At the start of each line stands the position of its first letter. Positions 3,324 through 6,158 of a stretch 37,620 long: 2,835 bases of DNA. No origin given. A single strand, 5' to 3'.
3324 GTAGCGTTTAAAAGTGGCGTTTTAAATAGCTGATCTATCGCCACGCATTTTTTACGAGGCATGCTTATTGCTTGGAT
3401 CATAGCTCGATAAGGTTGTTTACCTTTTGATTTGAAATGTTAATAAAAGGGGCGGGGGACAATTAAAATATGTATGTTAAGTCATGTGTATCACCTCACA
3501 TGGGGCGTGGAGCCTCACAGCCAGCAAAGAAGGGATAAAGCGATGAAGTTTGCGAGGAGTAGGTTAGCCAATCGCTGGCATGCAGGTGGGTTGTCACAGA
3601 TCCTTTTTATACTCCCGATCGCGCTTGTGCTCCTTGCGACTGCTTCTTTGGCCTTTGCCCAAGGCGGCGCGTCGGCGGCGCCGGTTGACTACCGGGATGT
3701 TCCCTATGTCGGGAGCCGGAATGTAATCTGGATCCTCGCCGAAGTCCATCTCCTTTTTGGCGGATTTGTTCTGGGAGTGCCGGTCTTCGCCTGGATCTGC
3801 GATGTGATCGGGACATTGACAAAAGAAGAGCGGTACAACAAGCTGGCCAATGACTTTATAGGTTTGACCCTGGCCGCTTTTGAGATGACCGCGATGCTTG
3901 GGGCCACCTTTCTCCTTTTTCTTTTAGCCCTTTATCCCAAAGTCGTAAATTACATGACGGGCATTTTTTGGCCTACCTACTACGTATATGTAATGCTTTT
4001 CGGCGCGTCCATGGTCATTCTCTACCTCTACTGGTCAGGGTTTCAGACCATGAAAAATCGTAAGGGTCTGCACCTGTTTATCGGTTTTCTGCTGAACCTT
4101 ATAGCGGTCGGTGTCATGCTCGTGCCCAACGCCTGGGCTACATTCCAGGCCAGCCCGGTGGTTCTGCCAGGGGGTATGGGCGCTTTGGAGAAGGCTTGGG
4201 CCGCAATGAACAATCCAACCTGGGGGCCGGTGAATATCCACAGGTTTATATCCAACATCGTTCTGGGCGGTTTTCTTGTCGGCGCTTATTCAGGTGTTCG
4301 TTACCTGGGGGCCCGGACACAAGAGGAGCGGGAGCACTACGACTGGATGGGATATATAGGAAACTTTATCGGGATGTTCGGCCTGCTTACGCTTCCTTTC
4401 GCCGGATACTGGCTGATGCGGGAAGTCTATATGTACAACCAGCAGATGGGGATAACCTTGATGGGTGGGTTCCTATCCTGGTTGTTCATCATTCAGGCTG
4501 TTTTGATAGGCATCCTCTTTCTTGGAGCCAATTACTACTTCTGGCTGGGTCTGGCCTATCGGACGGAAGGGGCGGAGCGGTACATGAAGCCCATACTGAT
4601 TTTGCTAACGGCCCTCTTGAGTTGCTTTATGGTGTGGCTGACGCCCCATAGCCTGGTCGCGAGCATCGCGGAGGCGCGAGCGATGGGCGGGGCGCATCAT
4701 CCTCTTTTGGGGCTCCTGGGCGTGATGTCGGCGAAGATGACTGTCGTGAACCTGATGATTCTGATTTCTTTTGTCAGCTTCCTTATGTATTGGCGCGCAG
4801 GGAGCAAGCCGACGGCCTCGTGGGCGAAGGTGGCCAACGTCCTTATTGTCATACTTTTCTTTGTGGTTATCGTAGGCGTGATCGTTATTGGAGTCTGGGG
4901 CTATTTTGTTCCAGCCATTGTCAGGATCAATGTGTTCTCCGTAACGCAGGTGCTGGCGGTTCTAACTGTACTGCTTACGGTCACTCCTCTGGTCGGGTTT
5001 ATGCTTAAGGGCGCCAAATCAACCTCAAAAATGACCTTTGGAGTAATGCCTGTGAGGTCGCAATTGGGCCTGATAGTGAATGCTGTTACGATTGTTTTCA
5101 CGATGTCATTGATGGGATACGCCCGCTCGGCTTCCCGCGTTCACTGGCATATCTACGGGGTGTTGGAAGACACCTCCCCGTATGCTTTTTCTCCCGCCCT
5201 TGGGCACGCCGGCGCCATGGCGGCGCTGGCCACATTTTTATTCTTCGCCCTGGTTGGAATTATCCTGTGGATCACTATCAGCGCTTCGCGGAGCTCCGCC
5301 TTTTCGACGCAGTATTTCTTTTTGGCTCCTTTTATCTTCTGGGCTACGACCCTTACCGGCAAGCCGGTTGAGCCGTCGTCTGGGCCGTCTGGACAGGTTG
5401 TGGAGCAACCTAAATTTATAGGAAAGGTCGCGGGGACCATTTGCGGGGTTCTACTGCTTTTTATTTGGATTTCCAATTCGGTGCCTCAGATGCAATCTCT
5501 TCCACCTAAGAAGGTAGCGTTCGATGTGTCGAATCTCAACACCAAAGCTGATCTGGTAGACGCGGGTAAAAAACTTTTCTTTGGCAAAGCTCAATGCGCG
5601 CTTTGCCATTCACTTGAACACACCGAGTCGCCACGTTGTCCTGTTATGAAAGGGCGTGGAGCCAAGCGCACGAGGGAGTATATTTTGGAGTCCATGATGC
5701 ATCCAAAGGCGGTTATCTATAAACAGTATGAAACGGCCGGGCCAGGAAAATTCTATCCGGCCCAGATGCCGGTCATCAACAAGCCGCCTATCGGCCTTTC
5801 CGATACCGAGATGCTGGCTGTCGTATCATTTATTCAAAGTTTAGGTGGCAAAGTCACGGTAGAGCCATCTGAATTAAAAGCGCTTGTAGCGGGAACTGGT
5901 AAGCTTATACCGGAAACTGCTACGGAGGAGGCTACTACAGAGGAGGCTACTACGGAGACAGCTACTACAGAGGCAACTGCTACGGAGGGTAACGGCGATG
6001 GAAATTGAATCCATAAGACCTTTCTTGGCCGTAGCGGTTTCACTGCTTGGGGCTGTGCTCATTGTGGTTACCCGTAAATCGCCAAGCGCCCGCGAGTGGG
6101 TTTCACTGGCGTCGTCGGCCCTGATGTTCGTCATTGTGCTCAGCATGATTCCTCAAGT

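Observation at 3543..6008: Q-loop-less CydA-like protein with His-rich motifs and a fused cytochrome c domain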

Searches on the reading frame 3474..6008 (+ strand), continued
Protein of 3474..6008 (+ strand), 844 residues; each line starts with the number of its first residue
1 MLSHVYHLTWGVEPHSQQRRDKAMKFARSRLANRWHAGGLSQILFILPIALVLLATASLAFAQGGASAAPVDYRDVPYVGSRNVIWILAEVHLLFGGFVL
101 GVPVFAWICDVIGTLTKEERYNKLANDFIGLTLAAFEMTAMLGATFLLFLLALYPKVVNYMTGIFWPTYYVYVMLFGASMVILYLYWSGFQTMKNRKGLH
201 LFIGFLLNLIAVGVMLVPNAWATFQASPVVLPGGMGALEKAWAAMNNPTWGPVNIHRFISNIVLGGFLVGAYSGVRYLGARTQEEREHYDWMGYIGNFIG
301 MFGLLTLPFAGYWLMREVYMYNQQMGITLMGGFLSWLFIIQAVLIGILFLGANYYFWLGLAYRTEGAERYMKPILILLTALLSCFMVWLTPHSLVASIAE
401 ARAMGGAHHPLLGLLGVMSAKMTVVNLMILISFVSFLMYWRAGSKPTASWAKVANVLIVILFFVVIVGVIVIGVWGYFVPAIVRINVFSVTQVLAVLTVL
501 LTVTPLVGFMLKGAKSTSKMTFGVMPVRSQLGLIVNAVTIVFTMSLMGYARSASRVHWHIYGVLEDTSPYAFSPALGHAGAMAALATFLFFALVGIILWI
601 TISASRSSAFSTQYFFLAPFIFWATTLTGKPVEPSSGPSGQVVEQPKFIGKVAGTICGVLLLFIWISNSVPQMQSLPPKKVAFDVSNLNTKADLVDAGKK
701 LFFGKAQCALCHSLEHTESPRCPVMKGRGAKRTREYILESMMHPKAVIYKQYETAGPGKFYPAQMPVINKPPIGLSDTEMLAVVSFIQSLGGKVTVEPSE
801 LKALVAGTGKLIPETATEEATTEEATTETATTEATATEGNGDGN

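Call 70: find_encoding_contigs(protein=P0005, flank=10000, max_places=1)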
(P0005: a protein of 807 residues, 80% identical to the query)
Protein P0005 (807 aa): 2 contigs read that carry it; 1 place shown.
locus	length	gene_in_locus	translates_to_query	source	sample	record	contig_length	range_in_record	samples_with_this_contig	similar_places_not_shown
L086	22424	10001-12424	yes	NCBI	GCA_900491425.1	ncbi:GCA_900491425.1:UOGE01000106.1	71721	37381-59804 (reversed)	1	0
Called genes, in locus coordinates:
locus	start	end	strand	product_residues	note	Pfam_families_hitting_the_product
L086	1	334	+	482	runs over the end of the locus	PF00072:Response_reg, PF00158:Sigma54_activat, PF14532:Sigma54_activ_2, PF01078:Mg_chelatase (faint), PF00004:AAA (weak), PF07728:AAA_5 (weak), PF25601:AAA_lid_14, PF02954:HTH_8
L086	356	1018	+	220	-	PF02310:B12-binding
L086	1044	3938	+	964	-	PF01208:URO-D, PF00111:Fer2, PF17651:Raco_middle, PF14574:RACo_C_ter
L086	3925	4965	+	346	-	PF00989:PAS, PF08448:PAS_4, PF13426:PAS_9, PF08447:PAS_3 (weak), PF00512:HisKA, PF02518:HATPase_c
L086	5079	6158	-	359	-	PF01841:Transglut_core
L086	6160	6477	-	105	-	-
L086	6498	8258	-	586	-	PF02743:dCache_1, PF02518:HATPase_c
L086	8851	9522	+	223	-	PF13442:Cytochrome_CBB3 (faint), PF00034:Cytochrom_C (faint), PF02433:FixO (faint)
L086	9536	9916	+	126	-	PF13442:Cytochrome_CBB3, PF00034:Cytochrom_C (weak)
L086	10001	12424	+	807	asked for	PF01654:Cyt_bd_oxida_I, PF00034:Cytochrom_C (weak)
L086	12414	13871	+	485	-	PF00662:Proton_antipo_N (weak), PF00361:Proton_antipo_M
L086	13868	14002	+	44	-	-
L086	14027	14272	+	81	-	-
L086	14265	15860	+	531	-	PF00361:Proton_antipo_M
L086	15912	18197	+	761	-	PF00034:Cytochrom_C (weak), PF13442:Cytochrome_CBB3, PF00034:Cytochrom_C, PF13442:Cytochrome_CBB3, PF09459:EB_dh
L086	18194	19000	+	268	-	PF00034:Cytochrom_C, PF13442:Cytochrome_CBB3, PF00034:Cytochrom_C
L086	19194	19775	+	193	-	-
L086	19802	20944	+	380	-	PF00033:Cytochrome_B, PF13631:Cytochrom_B_N_2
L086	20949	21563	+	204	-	-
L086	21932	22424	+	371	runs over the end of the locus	PF00034:Cytochrom_C, PF13442:Cytochrome_CBB3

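Call 71: find_encoding_contigs(protein=P0027, flank=10000, max_places=1)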
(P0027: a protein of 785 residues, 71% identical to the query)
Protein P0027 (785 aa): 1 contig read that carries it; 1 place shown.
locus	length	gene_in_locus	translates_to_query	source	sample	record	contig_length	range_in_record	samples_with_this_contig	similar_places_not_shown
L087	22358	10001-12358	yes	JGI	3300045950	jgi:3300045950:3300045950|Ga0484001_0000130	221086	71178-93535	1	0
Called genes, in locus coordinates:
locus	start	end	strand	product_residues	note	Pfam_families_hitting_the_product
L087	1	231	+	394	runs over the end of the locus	PF05222:AlaDh_PNT_N, PF01262:AlaDh_PNT_C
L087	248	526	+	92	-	PF12769:PNTB_4TM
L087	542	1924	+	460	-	PF02233:PNTB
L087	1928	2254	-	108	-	PF08734:GYD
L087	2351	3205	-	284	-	PF01513:NAD_kinase, PF20143:NAD_kinase_C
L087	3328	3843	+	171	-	PF00571:CBS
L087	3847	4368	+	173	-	-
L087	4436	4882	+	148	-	PF00034:Cytochrom_C, PF13442:Cytochrome_CBB3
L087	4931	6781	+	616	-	PF01654:Cyt_bd_oxida_I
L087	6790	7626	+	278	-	PF00034:Cytochrom_C, PF13442:Cytochrome_CBB3 (weak)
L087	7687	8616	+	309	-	PF00355:Rieske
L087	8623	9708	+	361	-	PF00033:Cytochrome_B, PF13631:Cytochrom_B_N_2, PF00032:Cytochrom_B_C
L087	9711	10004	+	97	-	-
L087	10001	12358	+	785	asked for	PF01654:Cyt_bd_oxida_I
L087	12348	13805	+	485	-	PF00361:Proton_antipo_M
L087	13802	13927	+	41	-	-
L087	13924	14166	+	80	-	-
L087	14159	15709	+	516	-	PF00361:Proton_antipo_M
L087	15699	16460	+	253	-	PF00034:Cytochrom_C (weak), PF13442:Cytochrome_CBB3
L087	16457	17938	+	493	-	PF00034:Cytochrom_C, PF13442:Cytochrome_CBB3, PF00034:Cytochrom_C, PF13442:Cytochrome_CBB3, PF09459:EB_dh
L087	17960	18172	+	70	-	PF00137:ATP-synt_C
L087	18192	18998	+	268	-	PF00034:Cytochrom_C, PF13442:Cytochrome_CBB3, PF00034:Cytochrom_C, PF02433:FixO (weak)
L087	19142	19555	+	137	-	-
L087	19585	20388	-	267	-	PF03781:FGE-sulfatase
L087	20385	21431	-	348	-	PF03781:FGE-sulfatase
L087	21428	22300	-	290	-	PF01040:UbiA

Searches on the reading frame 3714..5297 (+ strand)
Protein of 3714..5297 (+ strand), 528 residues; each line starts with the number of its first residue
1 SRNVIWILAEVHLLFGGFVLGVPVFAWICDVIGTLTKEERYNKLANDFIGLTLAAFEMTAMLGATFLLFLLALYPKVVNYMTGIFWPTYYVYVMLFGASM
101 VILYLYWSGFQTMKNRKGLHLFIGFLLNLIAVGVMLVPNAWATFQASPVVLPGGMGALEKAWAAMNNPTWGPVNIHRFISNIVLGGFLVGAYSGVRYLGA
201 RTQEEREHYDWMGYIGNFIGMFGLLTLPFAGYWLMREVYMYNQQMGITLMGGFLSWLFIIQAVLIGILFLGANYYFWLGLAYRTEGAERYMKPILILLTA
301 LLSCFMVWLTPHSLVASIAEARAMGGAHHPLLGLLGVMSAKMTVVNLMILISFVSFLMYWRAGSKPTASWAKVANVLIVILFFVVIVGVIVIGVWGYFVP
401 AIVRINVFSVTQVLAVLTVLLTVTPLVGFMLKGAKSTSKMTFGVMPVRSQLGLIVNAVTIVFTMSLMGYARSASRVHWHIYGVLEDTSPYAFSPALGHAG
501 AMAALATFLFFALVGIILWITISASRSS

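Call 68: search_protein_representatives(protein=window:3714-5297:+)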
Query: 528 residues. Proteins with E-value up to 0.001 (for the whole library): 812; up to 1e-10: 488; up to 1e-30: 131. The best 150 are listed.
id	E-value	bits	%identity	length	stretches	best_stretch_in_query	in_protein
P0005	2.8e-291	983.4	84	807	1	1-526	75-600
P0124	8.4e-213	724.5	60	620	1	1-523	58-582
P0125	1.9e-152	525.3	48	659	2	1-390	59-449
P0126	4.6e-149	514.2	47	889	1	1-521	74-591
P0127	2.5e-135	468.8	48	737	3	60-396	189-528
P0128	1.0e-134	466.8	42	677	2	70-523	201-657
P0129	1.5e-128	446.5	43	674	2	1-399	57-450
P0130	5.5e-128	444.6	46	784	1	2-525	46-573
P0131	9.5e-128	443.8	67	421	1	135-426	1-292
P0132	4.9e-121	421.7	43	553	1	1-525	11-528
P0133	2.7e-119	415.9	46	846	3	113-405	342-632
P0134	2.6e-117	409.4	45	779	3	114-375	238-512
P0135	1.9e-115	403.3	43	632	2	114-524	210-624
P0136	3.2e-113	395.9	41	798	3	93-394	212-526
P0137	2.6e-112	392.9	43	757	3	168-391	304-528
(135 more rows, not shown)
